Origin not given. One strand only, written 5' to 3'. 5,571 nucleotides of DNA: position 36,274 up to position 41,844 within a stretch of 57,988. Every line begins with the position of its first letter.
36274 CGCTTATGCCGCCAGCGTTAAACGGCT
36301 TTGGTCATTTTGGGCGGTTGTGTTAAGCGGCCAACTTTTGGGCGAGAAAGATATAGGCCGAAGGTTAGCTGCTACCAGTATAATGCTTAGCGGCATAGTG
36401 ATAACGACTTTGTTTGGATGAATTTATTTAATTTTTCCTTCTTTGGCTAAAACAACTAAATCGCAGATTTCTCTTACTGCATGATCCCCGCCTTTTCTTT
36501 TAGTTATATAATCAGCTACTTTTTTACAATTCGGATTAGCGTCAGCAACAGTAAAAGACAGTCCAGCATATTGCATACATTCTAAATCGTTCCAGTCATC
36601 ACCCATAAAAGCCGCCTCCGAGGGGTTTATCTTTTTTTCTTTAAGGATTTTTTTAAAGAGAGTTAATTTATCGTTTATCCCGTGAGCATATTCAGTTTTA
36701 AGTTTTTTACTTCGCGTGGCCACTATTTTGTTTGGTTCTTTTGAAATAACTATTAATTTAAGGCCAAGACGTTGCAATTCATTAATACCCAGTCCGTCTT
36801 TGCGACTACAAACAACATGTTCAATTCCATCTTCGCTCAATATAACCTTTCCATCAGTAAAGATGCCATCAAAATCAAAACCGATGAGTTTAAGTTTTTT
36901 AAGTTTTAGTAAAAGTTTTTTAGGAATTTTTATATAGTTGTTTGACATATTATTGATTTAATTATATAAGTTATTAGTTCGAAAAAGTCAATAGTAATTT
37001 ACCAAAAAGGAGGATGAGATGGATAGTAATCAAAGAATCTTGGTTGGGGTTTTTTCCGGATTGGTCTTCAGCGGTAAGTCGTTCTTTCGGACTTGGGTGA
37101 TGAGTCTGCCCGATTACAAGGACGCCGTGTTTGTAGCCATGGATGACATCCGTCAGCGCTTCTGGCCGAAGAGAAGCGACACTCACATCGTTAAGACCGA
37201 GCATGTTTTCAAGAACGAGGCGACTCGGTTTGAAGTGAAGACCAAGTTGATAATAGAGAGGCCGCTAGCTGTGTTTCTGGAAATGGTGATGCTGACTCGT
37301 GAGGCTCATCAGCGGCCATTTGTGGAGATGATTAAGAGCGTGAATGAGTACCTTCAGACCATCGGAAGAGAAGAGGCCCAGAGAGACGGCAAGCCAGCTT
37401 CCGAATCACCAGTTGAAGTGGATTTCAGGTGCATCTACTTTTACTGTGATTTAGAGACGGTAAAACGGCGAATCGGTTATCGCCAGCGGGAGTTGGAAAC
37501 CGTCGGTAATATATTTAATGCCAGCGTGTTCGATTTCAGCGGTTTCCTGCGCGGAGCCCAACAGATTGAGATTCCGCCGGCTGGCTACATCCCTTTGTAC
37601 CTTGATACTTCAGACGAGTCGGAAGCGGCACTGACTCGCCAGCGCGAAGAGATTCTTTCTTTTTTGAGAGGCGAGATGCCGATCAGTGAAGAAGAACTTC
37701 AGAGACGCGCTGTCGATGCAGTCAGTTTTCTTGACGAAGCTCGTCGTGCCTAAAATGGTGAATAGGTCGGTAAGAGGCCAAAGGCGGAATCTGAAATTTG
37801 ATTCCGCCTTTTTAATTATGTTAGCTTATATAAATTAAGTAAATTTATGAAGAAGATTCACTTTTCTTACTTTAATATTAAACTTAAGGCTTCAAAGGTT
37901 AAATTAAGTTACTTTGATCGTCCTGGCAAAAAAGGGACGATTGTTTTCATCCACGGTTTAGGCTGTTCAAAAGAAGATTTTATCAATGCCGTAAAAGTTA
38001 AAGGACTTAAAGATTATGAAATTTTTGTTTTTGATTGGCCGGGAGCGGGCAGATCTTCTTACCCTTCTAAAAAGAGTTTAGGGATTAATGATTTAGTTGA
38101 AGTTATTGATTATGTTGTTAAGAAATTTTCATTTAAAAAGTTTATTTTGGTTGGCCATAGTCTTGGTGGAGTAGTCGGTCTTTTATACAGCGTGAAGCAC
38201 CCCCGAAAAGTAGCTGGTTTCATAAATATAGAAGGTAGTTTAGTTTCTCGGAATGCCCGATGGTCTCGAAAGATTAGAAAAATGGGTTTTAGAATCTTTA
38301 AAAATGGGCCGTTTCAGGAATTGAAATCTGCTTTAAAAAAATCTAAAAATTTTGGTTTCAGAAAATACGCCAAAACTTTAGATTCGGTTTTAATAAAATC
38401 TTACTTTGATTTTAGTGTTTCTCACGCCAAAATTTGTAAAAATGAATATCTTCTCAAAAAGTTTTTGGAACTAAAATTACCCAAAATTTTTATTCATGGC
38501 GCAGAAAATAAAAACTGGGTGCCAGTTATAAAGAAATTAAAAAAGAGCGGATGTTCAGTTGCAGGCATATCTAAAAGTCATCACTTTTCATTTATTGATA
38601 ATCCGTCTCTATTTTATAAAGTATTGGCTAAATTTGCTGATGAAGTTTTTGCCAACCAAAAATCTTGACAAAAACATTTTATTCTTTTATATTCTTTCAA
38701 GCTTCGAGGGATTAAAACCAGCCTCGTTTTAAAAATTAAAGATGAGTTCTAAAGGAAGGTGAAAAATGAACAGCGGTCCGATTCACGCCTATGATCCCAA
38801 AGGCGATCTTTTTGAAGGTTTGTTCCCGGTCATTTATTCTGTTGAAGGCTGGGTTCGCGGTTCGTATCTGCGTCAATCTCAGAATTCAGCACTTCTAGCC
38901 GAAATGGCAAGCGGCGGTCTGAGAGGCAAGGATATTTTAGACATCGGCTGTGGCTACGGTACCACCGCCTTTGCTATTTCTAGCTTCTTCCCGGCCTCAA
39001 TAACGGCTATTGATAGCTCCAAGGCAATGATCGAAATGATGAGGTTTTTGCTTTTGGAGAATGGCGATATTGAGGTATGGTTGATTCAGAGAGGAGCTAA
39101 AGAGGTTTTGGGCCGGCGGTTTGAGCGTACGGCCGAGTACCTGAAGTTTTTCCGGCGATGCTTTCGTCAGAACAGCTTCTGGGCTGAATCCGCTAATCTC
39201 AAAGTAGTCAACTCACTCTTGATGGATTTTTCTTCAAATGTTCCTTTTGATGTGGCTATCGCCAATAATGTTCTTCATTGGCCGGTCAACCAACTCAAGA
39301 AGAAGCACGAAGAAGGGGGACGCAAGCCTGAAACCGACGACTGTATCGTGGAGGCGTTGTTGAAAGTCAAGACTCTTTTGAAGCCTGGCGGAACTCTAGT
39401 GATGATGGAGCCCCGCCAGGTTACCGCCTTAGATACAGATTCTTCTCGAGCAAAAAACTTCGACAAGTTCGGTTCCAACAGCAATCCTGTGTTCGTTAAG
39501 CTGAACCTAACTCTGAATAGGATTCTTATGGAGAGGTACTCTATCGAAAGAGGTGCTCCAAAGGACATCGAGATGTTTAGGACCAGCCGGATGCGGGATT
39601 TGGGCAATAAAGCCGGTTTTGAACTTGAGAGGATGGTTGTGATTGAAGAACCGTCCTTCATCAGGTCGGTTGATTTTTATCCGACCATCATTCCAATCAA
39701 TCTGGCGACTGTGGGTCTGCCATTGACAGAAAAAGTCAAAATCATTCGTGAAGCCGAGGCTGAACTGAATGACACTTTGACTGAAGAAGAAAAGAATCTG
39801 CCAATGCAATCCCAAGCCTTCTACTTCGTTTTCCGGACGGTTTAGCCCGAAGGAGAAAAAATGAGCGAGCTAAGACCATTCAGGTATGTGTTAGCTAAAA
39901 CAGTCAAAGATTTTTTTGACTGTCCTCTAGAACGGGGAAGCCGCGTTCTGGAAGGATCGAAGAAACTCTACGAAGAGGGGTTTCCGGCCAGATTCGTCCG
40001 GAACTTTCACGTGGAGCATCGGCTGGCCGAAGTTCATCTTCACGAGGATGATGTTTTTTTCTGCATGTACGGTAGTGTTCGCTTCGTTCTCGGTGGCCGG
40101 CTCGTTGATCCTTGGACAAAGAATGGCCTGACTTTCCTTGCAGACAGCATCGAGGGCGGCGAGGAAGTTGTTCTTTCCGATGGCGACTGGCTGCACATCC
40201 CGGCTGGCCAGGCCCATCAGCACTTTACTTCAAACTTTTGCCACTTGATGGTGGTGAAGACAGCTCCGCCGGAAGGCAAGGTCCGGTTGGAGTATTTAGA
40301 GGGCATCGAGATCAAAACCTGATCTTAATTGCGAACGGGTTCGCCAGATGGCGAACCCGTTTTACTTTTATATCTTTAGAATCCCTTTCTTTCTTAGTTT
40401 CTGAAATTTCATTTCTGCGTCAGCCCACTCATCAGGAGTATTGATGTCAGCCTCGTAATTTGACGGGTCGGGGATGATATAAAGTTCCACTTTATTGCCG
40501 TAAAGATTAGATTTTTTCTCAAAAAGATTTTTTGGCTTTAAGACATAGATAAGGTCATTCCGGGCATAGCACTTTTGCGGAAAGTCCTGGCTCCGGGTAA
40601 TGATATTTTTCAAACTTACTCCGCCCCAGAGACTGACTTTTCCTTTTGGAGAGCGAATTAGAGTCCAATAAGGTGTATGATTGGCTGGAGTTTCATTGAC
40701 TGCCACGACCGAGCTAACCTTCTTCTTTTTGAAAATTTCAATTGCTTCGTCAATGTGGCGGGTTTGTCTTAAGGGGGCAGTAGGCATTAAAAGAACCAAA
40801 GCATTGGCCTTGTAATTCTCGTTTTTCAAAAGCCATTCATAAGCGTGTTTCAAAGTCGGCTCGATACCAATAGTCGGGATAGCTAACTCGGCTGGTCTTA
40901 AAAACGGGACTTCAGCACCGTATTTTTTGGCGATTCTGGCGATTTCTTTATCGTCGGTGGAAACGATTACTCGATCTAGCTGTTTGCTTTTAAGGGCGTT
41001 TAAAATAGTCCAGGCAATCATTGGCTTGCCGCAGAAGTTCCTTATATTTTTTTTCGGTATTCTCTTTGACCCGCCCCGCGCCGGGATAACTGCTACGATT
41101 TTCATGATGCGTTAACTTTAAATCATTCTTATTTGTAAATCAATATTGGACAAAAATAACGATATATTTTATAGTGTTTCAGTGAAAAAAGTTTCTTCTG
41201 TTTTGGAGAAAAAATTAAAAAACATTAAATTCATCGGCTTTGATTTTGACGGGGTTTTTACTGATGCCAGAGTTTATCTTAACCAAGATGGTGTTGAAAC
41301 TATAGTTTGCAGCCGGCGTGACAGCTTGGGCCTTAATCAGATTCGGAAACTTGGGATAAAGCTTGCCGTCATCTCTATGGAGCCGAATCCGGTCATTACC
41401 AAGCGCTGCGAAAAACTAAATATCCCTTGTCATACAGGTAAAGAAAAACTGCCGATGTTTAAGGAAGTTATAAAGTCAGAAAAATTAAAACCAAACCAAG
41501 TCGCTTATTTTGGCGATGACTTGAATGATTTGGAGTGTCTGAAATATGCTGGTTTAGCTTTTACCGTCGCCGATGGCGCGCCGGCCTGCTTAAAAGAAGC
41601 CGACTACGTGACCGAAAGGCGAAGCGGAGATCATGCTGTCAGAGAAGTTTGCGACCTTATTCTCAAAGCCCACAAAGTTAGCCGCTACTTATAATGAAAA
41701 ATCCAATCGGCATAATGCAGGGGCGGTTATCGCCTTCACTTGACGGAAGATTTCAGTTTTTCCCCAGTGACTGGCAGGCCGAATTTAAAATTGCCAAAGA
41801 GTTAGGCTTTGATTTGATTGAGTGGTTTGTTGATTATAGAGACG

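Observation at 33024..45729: Four self-contained GC-rich expression cassettes spliced into an AT-rich, SD-poor sugar operon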

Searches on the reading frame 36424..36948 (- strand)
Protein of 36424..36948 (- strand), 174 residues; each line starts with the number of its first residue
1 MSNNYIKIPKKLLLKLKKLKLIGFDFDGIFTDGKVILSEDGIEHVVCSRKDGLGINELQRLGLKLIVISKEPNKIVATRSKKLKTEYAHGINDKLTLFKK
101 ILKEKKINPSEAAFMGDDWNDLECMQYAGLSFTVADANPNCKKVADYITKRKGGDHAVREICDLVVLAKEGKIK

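Call 13: search_protein_families(library=pfam, proteins=[window:36424-36948:-], max_evalue=0.001)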
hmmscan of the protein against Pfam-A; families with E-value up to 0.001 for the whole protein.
window:36424-36948:- (174 aa): 3 families
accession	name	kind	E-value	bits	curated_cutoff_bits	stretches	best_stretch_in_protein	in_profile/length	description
PF08282.18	Hydrolase_3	-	1.6e-13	51.5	20.9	1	70-152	164-246/255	haloacid dehalogenase-like hydrolase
PF13419.12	HAD_2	-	1.9e-05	25.3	23.8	1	55-133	88-176/178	Haloacid dehalogenase-like hydrolase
PF00702.32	Hydrolase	-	3.3e-05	24.8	26.4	1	55-129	107-191/191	haloacid dehalogenase-like hydrolase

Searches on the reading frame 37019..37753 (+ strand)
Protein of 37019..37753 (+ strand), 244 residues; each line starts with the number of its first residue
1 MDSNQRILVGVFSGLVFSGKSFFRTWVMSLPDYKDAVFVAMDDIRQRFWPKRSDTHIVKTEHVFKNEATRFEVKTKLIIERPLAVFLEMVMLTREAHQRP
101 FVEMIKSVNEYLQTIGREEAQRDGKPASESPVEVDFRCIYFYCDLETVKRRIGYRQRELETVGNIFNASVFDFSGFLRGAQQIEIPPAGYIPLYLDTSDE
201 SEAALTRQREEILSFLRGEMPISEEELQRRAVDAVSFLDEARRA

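Call 13: search_protein_families(library=pfam, proteins=[window:37019-37753:+], max_evalue=0.001)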
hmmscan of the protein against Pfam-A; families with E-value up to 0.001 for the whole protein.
window:37019-37753:+ (244 aa): 1 family
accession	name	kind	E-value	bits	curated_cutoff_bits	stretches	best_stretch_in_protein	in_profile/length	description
PF13671.12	AAA_33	-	0.00015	22.5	27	1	13-158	5-121/143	AAA domain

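Call 46: search_protein_families(library=ncbifam, proteins=[window:37019-37753:+], max_evalue=0.001)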
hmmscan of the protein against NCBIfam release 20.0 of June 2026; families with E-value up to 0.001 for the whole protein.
window:37019-37753:+ (244 aa): 0 families

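Call 59: search_solved_structures(query=window:37019-37753:+, max_evalue=1)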
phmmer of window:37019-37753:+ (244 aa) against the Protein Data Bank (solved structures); distinct sequences matched with E-value up to 1: 1.
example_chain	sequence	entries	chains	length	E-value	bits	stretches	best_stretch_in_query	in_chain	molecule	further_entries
4p1m_A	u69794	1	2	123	0.91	12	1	27-67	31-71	Cell division protein ZapA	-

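Call 93: search_protein_representatives(protein=window:37019-37753:+)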
Query: 244 residues. Proteins with E-value up to 0.001 (for the whole library): 80; up to 1e-10: 67; up to 1e-30: 23. The best 80 are listed.
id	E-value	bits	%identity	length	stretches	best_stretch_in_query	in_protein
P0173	1.3e-59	217.7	50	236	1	5-243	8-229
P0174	3.3e-55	203.2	48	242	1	5-242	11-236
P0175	2.3e-52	193.9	46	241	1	3-242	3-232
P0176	2.4e-43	164.4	43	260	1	7-242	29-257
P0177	1.4e-39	152.1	39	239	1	7-242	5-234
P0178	3.5e-38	147.5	41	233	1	6-241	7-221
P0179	3.6e-38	147.5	46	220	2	134-243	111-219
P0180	6.0e-38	146.8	43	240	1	9-220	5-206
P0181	1.2e-37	145.8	41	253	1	9-241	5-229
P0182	2.8e-37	144.6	37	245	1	9-243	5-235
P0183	7.8e-37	143.1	42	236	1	9-231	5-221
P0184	3.1e-36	141.2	41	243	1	1-241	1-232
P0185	3.8e-36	140.9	39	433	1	4-233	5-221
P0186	1.9e-35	138.6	39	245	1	9-229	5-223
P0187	5.7e-35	137.0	38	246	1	9-234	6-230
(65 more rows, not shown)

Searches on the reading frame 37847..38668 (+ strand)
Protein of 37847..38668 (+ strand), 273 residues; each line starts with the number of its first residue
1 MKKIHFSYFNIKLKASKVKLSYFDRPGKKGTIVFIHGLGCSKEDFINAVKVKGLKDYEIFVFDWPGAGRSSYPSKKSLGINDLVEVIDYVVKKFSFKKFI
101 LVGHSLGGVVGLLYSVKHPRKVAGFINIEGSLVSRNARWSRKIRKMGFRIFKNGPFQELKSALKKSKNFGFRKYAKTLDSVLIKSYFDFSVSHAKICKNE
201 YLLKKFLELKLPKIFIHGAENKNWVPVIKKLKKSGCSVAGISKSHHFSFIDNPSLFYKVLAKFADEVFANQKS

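Call 13: search_protein_families(library=pfam, proteins=[window:37847-38668:+], max_evalue=0.001)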
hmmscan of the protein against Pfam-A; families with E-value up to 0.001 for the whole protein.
window:37847-38668:+ (273 aa): 6 families
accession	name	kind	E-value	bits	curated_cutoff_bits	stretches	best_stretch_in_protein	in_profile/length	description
PF00561.26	Abhydrolase_1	-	8.4e-22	78.4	25.8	1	31-144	2-114/245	alpha/beta hydrolase fold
PF12146.15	Hydrolase_4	-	1.5e-14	54.3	27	1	28-219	3-200/239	Serine aminopeptidase, S33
PF12697.13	Abhydrolase_6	-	3.9e-14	54.3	26.3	1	32-253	1-211/217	Alpha/beta hydrolase family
PF03096.20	Ndr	-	1.3e-07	31.1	23.3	1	25-141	19-141/283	Ndr family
PF02230.22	Abhydrolase_2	-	4.1e-05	23.9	23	0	84-137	91-145/217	Phospholipase/Carboxylesterase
PF06028.17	DUF915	-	0.00014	21.8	22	0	83-116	89-122/255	Alpha/beta hydrolase of unknown function (DUF915)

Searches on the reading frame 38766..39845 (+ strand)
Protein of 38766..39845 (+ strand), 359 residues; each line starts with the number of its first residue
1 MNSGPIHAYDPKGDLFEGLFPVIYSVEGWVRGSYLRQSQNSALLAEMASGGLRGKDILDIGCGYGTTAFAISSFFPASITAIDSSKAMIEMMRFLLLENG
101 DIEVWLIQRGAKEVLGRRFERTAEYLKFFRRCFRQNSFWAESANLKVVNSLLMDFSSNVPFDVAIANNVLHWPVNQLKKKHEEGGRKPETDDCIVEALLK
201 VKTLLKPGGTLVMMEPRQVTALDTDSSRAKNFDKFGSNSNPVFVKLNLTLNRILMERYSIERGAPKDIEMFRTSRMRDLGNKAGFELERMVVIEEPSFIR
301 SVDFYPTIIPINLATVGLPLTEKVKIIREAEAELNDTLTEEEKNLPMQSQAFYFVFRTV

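Call 13: search_protein_families(library=pfam, proteins=[window:38766-39845:+], max_evalue=0.001)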
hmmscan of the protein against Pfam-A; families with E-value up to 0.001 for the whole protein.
window:38766-39845:+ (359 aa): 7 families
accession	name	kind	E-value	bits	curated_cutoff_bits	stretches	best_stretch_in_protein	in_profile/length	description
PF13489.12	Methyltransf_23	-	2.9e-11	43.8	27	1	36-287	5-161/164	Methyltransferase domain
PF13847.12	Methyltransf_31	-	4.5e-10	39.8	27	1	54-108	4-60/145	Methyltransferase domain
PF13649.12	Methyltransf_25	-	1.8e-09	38.6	27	1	57-100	1-45/97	Methyltransferase domain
PF08242.18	Methyltransf_12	-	1.1e-08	36.2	30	1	58-211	1-98/98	Methyltransferase domain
PF08241.18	Methyltransf_11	-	1.6e-07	32.3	21.2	0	58-94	1-36/95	Methyltransferase domain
PF05175.20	MTS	-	3.5e-05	23.9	23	1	42-100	21-79/170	Methyltransferase small domain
PF01209.24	Ubie_methyltran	-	9.6e-05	22.3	20.1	0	48-113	42-109/233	ubiE/COQ5 methyltransferase family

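Call 46: search_protein_families(library=ncbifam, proteins=[window:38766-39845:+], max_evalue=0.001)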
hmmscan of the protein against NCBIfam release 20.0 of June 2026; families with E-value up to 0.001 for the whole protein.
window:38766-39845:+ (359 aa): 10 families
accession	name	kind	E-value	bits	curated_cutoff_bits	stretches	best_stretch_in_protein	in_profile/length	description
NF043040.1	corrin_prot_MT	hypoth_equivalog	4.6e-08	32.8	180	1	45-114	32-102/216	corrinoid protein-associated methyltransferase CpaM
TIGR04345.1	ovoA_Cterm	equivalog_domain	6.4e-06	25.9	170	1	54-103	42-89/242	putative 4-mercaptohistidine N1-methyltransferase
TIGR02072.1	BioC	equivalog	1.3e-05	25.2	184.95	1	42-92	22-74/244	malonyl-ACP O-methyltransferase BioC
NF010703.0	PRK14103.1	equivalog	3e-05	23.6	320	1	42-106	20-85/256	trans-aconitate 2-methyltransferase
TIGR01934.1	MenG_MenH_UbiE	subfamily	3.3e-05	23.3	158.35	1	53-93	39-79/223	ubiquinone/menaquinone biosynthesis methyltransferase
NF045667.1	MTase_DVU1556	equivalog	4.4e-05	23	155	1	53-91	22-60/213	DVU_1556 family methyltransferase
NF002463.0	PRK01683.1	equivalog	7.1e-05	22.5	297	1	42-96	22-75/258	trans-aconitate 2-methyltransferase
NF008686.0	PRK11705.1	equivalog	7.1e-05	22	400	1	8-92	119-206/383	cyclopropane fatty acyl phospholipid synthase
TIGR00536.1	hemK_fam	subfamily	0.00053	19.1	115.5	1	55-92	116-154/286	HemK family protein methyltransferase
TIGR01983.1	UbiG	equivalog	0.00086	18.7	102.95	0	33-94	31-89/228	bifunctional 2-polyprenyl-6-hydroxyphenol methylase/3-demethylubiquinol 3-O-methyltransferase UbiG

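Call 49: find_homologous_proteins(query=window:38766-39845:+, max_evalue=0.00001)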
Query window:38766-39845:+ (359 aa): 16 proteins with E <= 0.00001 among 3435 candidates.
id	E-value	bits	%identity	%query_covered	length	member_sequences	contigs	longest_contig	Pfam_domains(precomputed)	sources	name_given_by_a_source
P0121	6.2e-237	803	100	100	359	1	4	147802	PF13847.13,PF13489.13,PF13649.13,PF08241.19,PF08242.19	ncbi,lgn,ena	ncbi:MAG: class I SAM-dependent methyltransferase [Patescibacteria group bacterium]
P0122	3.8e-183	627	81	97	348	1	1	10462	PF13847.13,PF13649.13,PF08241.19,PF08242.19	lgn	-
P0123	7.2e-182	622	78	100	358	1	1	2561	PF13847.13,PF13489.13,PF13649.13,PF08241.19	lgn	-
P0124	1.1e-180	618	79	100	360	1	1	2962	PF13847.13,PF13489.13,PF13649.13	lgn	-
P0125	6.0e-176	603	76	100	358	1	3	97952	PF13847.13,PF13489.13,PF13649.13,PF08242.19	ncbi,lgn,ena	-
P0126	2.0e-127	443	71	77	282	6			PF13489.13,PF13649.13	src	-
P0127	2.9e-110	387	50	98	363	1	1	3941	PF13847.13,PF13489.13,PF05175.21,PF13649.13,PF08241.19,PF08242.19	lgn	-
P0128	3.9e-105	370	47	100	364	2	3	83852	PF13847.13,PF13489.13,PF05175.21,PF13649.13,PF08241.19,PF08242.19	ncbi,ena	-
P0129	7.7e-64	234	36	98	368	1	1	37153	PF13489.13,PF05175.21,PF13649.13,PF08241.19,PF08242.19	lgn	-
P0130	8.1e-61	224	37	98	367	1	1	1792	PF13489.13,PF13649.13,PF08242.19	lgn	-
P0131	4.9e-59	218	37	97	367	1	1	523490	PF13847.13,PF13489.13,PF13649.13,PF08241.19,PF08242.19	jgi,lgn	jgi:SAM-dependent methyltransferase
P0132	7.3e-54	201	34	97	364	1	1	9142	PF13489.13,PF13649.13,PF08242.19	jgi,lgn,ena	-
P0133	2.4e-53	200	34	97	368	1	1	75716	PF13489.13,PF13649.13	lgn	-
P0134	7.8e-52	195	31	98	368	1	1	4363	PF13489.13,PF05175.21,PF13649.13,PF08242.19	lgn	-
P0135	2.9e-51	193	34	90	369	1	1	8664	PF13847.13,PF13489.13,PF13649.13,PF08241.19,PF08242.19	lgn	-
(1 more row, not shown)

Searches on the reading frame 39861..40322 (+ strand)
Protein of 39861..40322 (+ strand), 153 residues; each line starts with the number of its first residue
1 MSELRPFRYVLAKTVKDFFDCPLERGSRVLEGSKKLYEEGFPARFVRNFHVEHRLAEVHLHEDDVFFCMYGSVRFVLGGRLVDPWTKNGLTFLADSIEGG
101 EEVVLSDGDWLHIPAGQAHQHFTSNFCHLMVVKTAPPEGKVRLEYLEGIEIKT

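Call 13: search_protein_families(library=pfam, proteins=[window:39861-40322:+], max_evalue=0.001)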
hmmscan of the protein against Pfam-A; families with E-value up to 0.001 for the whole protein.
window:39861-40322:+ (153 aa): 1 family
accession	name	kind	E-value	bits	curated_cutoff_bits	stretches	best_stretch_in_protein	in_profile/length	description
PF07883.17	Cupin_2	-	2.2e-05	24.5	27.2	0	98-121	33-56/70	Cupin domain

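Call 46: search_protein_families(library=ncbifam, proteins=[window:39861-40322:+], max_evalue=0.001)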
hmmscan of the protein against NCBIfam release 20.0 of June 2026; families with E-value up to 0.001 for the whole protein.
window:39861-40322:+ (153 aa): 0 families

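Call 61: search_solved_structures(query=window:39861-40322:+, max_evalue=1)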
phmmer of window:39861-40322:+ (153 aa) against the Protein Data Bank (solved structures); distinct sequences matched with E-value up to 1: 5.
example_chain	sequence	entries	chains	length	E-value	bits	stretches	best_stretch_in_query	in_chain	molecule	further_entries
2h0v_A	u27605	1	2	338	0.00032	23.7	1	99-126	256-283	Quercetin 2,3-dioxygenase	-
1y3t_A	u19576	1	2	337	0.00033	23.7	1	99-126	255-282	Hypothetical protein yxaG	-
8hfb_A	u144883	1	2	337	0.002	21.1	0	99-123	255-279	Quercetin 2,3-dioxygenase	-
6pu0_A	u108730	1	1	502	0.31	14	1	102-147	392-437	Cryptochrome-1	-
6ptz_A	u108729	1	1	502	0.31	14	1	102-147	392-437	Cryptochrome-1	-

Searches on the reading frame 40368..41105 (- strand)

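Call 14: search_protein_families(library=pfam, proteins=[window:40368-41105:-], max_evalue=0.001)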
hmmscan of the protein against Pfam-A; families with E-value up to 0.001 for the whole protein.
window:40368-41105:- (245 aa): 3 families
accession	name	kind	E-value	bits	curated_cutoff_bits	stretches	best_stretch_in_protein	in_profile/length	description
PF02348.25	CTP_transf_3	-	3.4e-25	89.6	22.6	1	4-132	1-121/217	Cytidylyltransferase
PF12804.13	NTP_transf_3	-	5.7e-05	23.8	27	1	6-140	2-126/160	MobA-like NTP transferase domain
PF01128.25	IspD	-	0.00026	21.2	27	1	3-60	1-61/221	2-C-methyl-D-erythritol 4-phosphate cytidylyltransferase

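Call 46: search_protein_families(library=ncbifam, proteins=[window:40368-41105:-], max_evalue=0.001)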
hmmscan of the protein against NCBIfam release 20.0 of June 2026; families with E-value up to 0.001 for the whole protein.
window:40368-41105:- (245 aa): 9 families
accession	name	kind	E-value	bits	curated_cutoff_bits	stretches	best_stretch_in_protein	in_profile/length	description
TIGR03584.1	PseF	equivalog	1.3e-51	175.4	205.7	1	4-235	1-221/222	pseudaminic acid cytidylyltransferase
NF003952.0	PRK05450.1-5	subfamily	2.3e-18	66.2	193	1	1-133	1-124/250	3-deoxy-manno-octulosonate cytidylyltransferase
NF009905.0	PRK13368.1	subfamily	2.9e-16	59.5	255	1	1-67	1-67/243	3-deoxy-manno-octulosonate cytidylyltransferase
NF003950.0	PRK05450.1-3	subfamily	5.3e-15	55.4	234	1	1-130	1-122/248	3-deoxy-manno-octulosonate cytidylyltransferase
TIGR00466.1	kdsB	equivalog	7.5e-12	45.2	155.2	1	1-67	1-66/241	3-deoxy-manno-octulosonate cytidylyltransferase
NF003948.0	PRK05450.1-1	equivalog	1.8e-11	43.8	281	1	1-70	4-72/248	3-deoxy-manno-octulosonate cytidylyltransferase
TIGR00453.1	ispD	equivalog_domain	3.1e-05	23.5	181.3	1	4-64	1-64/219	2-C-methyl-D-erythritol 4-phosphate cytidylyltransferase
TIGR03310.1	matur_MocA_YgfJ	equivalog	8.2e-05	22.6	186.45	1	5-136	2-126/188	molybdenum cofactor cytidylyltransferase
TIGR03552.1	F420_cofC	equivalog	0.00052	19.7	105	1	32-131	34-123/196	2-phospho-L-lactate guanylyltransferase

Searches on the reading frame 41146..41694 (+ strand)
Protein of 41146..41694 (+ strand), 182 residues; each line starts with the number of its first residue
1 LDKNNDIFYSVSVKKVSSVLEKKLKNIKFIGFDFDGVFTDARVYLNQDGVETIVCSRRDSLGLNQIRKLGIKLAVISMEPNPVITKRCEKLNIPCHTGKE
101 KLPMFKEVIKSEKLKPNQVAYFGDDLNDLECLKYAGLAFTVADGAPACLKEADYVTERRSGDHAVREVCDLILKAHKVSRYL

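Call 14: search_protein_families(library=pfam, proteins=[window:41146-41694:+], max_evalue=0.001)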
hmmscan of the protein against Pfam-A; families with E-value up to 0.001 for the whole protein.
window:41146-41694:+ (182 aa): 3 families
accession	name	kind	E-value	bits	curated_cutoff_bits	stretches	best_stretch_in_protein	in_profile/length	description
PF08282.18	Hydrolase_3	-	4.9e-11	43.3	20.9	1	99-161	186-248/255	haloacid dehalogenase-like hydrolase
PF00702.32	Hydrolase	-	2e-08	35.3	26.4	1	63-136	107-191/191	haloacid dehalogenase-like hydrolase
PF13419.12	HAD_2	-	1.4e-06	29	23.8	1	63-140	88-176/178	Haloacid dehalogenase-like hydrolase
